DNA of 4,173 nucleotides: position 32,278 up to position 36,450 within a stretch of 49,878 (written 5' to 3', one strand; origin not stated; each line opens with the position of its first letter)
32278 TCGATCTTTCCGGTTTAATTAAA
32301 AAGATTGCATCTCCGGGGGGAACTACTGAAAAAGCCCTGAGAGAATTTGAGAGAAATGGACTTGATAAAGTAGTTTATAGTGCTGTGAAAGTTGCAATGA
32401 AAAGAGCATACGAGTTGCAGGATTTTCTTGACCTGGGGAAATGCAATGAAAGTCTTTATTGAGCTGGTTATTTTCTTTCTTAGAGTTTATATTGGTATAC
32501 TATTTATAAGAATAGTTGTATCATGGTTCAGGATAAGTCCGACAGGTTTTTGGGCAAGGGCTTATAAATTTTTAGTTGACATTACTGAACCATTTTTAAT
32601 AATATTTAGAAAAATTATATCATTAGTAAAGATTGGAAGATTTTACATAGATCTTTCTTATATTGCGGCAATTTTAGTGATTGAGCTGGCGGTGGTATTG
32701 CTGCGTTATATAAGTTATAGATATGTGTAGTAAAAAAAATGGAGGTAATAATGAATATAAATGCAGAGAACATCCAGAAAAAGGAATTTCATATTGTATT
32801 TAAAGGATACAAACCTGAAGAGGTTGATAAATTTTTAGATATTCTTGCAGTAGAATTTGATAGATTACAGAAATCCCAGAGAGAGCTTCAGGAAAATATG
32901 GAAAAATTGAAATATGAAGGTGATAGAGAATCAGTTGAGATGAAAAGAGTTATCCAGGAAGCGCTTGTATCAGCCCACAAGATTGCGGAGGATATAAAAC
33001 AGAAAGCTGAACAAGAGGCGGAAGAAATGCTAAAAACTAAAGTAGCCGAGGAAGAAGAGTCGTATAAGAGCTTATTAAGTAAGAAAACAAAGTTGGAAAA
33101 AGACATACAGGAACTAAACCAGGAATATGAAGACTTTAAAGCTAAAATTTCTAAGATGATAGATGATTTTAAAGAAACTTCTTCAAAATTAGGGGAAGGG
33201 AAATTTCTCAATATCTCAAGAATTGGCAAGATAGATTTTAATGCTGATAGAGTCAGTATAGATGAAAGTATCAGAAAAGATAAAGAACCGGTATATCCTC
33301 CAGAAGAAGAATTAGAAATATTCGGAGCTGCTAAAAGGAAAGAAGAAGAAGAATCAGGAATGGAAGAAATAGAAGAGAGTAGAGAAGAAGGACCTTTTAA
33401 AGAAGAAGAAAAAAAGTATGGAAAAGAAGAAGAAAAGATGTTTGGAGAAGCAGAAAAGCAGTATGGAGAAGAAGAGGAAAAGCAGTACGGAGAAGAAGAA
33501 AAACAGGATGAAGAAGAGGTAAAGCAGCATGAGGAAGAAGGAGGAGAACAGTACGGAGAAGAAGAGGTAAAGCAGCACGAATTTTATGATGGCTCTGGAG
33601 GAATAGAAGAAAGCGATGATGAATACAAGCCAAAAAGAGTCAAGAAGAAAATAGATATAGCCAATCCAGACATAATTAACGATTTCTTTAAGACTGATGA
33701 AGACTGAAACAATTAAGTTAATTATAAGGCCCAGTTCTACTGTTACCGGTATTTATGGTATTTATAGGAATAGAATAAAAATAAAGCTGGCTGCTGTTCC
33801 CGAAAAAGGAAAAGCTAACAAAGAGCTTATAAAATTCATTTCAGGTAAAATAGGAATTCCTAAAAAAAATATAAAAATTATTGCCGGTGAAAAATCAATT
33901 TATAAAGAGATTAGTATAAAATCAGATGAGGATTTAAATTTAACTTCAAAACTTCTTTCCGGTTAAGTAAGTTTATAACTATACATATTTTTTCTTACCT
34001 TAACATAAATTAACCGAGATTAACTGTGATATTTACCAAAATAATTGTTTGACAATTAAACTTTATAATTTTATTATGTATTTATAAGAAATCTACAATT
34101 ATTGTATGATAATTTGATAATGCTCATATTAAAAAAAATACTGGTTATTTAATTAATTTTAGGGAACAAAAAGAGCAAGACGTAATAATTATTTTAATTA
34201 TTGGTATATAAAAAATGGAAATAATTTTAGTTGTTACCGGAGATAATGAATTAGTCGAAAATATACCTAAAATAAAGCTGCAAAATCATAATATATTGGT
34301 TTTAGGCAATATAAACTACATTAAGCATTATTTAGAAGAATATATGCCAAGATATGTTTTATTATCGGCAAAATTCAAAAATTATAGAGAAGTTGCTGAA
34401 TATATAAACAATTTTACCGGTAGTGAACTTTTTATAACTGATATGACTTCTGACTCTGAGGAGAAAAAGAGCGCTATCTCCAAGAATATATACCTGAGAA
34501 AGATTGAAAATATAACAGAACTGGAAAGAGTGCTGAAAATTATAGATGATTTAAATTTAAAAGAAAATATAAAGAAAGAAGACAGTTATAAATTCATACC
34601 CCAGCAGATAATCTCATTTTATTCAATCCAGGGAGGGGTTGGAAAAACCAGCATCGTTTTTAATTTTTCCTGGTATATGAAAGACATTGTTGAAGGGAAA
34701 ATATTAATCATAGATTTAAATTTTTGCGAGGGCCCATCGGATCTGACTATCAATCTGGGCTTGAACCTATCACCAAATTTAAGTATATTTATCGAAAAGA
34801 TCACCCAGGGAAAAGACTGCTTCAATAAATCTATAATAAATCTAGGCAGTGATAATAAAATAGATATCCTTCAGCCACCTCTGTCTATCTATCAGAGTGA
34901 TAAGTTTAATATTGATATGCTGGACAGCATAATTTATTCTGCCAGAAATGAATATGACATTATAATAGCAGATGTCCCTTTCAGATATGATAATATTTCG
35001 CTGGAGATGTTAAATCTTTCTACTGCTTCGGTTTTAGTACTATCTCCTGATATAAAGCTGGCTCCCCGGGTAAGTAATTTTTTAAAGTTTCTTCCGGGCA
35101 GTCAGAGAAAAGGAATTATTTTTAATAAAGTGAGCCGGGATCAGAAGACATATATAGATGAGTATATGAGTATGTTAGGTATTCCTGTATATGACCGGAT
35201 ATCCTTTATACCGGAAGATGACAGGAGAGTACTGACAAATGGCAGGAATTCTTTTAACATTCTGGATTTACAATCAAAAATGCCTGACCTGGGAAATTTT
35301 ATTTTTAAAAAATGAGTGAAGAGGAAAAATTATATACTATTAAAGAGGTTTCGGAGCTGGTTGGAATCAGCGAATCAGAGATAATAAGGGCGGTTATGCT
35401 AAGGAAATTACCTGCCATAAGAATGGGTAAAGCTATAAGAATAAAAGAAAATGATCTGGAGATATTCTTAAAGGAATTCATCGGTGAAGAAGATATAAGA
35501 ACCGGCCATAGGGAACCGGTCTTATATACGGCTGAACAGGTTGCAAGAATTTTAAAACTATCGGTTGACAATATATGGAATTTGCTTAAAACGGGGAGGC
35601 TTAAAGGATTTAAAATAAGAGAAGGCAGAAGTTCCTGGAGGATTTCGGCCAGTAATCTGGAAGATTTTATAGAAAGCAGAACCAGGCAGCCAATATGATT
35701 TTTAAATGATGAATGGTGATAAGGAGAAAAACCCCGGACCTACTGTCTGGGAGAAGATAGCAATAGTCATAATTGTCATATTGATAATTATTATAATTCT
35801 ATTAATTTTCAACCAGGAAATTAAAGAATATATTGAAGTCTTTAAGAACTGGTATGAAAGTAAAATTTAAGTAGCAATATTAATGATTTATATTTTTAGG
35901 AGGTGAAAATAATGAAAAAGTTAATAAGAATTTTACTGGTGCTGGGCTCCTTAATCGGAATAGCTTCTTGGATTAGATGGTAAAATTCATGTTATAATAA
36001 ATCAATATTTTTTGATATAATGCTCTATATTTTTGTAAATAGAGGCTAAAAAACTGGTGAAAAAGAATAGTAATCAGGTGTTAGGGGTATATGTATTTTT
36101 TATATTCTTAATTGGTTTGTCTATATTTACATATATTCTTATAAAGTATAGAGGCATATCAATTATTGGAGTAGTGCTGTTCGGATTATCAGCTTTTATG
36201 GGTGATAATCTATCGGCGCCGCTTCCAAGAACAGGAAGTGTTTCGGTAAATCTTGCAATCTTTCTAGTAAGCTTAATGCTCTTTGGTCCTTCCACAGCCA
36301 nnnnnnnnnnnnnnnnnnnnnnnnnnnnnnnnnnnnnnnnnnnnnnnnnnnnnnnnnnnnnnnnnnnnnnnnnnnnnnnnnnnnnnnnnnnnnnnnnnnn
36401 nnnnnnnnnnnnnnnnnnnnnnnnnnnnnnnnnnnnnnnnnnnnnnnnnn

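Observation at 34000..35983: Orphan TadZ/CpaE-like ATPase + tandem Xis-type HTH + two membrane micro-ORFs, directly behind the dcw/divIVA cluster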

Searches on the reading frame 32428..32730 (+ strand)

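Call 3: search_protein_families(library=pfam, proteins=[window:32428-32730:+], max_evalue=0.1)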
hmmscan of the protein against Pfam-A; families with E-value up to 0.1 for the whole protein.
window:32428-32730:+ (100 aa): 1 family
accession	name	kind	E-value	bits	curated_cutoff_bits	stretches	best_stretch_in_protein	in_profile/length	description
PF02325.22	YGGT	-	1.5e-14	54.6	27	1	16-89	2-67/70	YGGT family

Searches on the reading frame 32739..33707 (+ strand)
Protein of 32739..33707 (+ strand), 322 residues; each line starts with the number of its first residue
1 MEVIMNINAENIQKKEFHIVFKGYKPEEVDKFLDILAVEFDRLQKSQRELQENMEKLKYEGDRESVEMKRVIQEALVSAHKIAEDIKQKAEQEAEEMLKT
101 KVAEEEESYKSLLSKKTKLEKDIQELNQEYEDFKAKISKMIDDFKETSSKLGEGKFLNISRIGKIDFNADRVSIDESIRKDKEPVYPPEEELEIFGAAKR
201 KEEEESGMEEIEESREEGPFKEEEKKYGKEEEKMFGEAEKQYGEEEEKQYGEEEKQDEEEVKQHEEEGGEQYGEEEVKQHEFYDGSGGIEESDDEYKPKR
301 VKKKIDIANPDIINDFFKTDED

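Call 3: search_protein_families(library=pfam, proteins=[window:32739-33707:+], max_evalue=0.1)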
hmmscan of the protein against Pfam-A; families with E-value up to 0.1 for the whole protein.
window:32739-33707:+ (322 aa): 2 families
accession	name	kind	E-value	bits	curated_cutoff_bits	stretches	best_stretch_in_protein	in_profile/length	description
PF05103.18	DivIVA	-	9.3e-20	71.4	28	1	9-137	3-130/131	DivIVA protein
PF06005.17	ZapB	-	0.015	16.2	31.5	1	96-145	21-70/71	Cell division protein ZapB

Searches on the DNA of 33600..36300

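Call 19: search_rna_families(source=window, start=33600, end=36300, threshold=evalue, max_evalue=1)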
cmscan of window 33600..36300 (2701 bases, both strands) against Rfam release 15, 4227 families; matches with E-value up to 1: 1.
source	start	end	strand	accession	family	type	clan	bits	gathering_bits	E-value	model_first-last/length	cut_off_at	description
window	35714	35816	+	RF01420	snoR113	Gene; snRNA; snoRNA; CD-box;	-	23.1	47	0.075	1-103/103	no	Small nucleolar RNA snoR113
